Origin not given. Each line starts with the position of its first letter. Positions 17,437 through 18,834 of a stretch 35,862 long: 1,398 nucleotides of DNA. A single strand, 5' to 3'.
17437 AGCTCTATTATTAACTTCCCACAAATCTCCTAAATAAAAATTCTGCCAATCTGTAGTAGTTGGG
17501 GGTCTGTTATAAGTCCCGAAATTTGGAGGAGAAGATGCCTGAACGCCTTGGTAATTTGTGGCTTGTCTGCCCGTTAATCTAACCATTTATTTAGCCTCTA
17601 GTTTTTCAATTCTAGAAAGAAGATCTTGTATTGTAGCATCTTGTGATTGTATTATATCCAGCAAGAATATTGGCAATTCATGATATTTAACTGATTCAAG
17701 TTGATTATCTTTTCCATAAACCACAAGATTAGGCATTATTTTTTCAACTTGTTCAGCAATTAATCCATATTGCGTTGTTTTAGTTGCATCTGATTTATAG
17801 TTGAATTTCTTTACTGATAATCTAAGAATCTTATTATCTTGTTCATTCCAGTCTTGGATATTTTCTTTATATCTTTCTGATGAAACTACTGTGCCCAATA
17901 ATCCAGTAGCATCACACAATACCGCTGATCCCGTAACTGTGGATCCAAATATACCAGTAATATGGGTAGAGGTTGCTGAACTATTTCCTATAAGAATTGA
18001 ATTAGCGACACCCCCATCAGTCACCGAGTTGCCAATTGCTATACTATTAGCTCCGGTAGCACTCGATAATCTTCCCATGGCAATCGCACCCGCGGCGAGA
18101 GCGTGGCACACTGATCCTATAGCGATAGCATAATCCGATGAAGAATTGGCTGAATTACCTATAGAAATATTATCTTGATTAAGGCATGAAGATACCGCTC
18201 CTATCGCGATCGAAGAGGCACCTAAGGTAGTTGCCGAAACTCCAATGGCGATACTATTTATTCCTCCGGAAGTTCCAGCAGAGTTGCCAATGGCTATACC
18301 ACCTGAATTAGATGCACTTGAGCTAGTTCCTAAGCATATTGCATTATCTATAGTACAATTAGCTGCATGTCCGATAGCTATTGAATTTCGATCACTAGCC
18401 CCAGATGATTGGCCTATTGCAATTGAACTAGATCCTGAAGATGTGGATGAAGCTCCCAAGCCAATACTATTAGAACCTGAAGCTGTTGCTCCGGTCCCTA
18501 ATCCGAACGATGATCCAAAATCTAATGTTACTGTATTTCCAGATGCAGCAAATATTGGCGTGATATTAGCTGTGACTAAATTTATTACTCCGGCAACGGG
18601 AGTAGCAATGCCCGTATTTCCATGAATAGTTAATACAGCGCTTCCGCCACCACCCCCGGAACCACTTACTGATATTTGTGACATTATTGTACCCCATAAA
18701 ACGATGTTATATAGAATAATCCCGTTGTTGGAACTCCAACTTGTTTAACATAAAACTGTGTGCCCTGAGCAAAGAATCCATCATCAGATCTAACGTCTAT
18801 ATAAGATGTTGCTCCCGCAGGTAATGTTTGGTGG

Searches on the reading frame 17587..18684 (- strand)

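Call 64: search_protein_families(library=phrogs, proteins=[window:17587-18684:-], max_evalue=0.00001)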
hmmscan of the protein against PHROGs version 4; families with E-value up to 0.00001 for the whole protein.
window:17587-18684:- (365 aa): 6 families
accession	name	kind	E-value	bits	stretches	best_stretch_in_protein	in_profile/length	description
phrog_1980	-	tail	1.8e-14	54.9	1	65-365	166-436/449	tail fiber protein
phrog_1786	-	head and packaging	2.8e-09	36.4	1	243-355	1114-1239/1246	minor head protein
phrog_28992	-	unknown function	2.2e-08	34.7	1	214-362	200-339/343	-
phrog_9942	-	tail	7e-07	28.6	1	267-364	927-1046/1178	tail fiber protein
phrog_20057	-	unknown function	1.4e-06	26.6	0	55-148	226-318/2265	-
phrog_6121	-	head and packaging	8.5e-06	26.5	0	252-335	308-385/392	virion structural protein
